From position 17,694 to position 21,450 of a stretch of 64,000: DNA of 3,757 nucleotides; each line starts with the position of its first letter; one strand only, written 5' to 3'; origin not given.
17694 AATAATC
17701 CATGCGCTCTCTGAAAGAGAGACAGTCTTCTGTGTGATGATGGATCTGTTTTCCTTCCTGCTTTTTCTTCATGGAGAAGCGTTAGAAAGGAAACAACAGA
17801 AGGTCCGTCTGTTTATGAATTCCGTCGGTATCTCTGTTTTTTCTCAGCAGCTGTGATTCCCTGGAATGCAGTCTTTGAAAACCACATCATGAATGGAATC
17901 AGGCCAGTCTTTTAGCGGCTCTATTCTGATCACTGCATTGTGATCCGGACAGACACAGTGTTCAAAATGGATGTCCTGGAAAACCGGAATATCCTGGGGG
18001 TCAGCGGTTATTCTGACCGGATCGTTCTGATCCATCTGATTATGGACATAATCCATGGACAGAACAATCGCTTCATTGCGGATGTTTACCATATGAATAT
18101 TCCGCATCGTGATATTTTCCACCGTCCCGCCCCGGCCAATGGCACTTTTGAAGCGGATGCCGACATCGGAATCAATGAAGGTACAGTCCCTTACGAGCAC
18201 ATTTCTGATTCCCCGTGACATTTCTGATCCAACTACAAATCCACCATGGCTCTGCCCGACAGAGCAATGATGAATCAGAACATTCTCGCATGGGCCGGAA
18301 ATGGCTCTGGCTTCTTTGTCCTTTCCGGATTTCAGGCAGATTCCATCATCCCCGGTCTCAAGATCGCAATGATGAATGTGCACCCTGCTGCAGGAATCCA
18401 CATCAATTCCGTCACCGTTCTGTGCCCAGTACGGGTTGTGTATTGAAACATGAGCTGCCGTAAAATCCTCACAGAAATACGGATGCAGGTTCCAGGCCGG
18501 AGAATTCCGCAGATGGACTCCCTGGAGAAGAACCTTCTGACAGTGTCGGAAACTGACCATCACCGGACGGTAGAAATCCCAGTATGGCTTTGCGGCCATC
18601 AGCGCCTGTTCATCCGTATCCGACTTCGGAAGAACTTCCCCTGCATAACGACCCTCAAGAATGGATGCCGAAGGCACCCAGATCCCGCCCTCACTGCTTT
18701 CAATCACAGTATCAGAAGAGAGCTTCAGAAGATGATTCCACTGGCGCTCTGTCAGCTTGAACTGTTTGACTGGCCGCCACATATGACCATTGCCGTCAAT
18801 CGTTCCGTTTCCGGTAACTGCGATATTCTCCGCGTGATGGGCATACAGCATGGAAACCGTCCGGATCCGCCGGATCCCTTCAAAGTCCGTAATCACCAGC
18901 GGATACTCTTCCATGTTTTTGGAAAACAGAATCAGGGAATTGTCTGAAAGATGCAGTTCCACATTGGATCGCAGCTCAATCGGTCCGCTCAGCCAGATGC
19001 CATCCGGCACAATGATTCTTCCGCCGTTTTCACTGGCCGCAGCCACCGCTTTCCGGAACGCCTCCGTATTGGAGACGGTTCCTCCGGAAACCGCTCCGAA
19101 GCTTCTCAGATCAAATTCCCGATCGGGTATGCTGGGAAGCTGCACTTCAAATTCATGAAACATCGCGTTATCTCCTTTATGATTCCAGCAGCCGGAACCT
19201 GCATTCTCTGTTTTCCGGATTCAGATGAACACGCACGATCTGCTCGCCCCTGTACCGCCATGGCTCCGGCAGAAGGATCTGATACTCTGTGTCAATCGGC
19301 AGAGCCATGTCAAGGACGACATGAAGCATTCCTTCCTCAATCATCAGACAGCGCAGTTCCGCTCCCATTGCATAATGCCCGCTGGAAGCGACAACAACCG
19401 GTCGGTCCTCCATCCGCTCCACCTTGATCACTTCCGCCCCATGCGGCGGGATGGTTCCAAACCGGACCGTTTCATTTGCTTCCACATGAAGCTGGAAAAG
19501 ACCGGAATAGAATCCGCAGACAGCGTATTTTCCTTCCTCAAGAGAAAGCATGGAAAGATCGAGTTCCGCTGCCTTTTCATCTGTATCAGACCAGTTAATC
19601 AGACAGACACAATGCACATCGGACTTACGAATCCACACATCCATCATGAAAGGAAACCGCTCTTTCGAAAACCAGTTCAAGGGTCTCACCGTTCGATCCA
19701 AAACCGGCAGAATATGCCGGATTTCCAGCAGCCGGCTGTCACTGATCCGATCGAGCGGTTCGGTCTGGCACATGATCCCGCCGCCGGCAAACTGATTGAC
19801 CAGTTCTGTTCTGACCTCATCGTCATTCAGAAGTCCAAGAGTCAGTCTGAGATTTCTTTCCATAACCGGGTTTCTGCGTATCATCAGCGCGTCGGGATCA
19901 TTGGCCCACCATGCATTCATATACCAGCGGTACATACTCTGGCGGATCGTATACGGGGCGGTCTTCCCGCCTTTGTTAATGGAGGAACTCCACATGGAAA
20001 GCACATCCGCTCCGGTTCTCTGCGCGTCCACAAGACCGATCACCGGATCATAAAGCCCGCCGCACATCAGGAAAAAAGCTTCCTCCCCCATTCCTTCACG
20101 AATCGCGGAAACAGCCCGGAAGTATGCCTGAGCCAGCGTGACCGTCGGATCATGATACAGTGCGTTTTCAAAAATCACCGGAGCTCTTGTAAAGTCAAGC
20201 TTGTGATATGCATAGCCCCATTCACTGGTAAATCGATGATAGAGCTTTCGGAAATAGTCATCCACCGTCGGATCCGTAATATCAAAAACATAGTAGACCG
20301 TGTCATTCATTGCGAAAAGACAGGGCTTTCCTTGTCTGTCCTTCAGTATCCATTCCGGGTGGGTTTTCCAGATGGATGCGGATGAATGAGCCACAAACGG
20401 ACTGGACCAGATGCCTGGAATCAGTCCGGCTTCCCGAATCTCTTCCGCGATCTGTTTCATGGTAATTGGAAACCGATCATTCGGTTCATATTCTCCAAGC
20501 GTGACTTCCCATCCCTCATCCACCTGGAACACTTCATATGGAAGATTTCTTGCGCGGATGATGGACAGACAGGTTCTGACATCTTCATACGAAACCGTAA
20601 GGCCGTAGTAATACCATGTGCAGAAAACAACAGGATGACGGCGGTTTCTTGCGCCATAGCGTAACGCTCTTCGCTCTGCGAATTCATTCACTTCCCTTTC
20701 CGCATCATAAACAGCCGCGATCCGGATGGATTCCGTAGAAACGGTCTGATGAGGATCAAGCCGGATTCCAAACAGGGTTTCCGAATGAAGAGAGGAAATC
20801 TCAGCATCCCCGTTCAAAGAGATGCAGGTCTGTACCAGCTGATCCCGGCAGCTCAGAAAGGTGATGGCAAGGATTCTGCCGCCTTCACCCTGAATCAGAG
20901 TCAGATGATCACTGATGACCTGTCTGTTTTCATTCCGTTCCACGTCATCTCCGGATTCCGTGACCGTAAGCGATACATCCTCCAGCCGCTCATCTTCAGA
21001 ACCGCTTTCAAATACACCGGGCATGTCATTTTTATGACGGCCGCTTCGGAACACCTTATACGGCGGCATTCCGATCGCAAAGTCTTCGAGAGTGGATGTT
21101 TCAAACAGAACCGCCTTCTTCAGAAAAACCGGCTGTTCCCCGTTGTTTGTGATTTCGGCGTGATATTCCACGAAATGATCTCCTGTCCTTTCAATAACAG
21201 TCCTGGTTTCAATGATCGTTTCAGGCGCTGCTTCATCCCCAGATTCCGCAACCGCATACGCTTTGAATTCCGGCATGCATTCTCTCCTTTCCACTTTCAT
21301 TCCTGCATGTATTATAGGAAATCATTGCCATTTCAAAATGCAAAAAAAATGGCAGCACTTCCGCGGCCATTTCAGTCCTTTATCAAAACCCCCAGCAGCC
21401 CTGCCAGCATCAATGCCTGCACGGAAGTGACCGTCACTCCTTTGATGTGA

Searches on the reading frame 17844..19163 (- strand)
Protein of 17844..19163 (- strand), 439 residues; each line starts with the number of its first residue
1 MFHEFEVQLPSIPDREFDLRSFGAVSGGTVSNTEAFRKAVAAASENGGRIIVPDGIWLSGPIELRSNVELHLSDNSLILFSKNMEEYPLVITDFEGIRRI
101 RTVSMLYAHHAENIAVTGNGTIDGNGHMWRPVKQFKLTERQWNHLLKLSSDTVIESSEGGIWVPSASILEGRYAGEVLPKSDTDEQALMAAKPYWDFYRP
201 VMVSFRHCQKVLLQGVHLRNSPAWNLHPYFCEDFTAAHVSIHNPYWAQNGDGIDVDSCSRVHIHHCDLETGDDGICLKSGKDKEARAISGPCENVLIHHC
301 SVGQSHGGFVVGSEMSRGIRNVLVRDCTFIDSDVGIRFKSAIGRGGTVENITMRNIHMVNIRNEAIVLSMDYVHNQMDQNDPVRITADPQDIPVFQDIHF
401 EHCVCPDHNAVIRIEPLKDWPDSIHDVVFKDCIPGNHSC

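Call 54: search_protein_families(library=pfam, proteins=[window:17844-19163:-], max_evalue=0.00001)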
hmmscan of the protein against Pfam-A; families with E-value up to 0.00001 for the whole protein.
window:17844-19163:- (439 aa): 2 families
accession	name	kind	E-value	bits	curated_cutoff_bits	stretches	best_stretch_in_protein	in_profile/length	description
PF00295.23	Glyco_hydro_28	-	4.8e-36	124.9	22.9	1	199-381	90-262/324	Glycosyl hydrolases family 28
PF12708.12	Pect-lyase_RHGA_epim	-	6.4e-07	29.8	27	0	20-70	5-58/213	Rhamnogalacturonase A/epimerase, pectate lyase-like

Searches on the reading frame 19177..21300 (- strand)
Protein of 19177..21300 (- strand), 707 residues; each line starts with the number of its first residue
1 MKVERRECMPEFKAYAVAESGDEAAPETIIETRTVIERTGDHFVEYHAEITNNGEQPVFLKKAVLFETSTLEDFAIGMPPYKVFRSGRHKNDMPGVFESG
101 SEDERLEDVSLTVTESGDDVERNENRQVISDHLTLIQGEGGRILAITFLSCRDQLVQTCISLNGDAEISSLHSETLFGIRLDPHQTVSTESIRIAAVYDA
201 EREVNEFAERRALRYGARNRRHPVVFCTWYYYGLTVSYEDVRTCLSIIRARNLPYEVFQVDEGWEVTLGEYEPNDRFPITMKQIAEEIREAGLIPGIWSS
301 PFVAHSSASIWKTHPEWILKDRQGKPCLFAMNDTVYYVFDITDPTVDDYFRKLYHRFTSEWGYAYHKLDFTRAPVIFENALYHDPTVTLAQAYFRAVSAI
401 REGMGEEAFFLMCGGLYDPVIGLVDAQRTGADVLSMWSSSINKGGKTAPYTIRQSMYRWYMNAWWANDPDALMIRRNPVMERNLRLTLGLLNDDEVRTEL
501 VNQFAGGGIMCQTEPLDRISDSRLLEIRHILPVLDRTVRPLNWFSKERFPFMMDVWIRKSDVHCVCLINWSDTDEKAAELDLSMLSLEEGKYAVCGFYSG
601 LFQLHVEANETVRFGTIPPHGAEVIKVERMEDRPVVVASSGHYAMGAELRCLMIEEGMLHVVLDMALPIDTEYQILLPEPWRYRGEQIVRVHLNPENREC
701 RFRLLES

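Call 54: search_protein_families(library=pfam, proteins=[window:19177-21300:-], max_evalue=0.00001)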
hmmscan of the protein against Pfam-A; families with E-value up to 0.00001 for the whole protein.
window:19177-21300:- (707 aa): 2 families
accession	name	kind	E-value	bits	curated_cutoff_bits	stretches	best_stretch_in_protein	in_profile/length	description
PF02065.24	Melibiase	-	1.4e-12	47.7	27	1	202-397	21-219/347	Melibiase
PF01055.32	Glyco_hydro_31_2nd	-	2.2e-08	34.3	23.5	1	227-374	14-160/328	Glycosyl hydrolases family 31 TIM-barrel domain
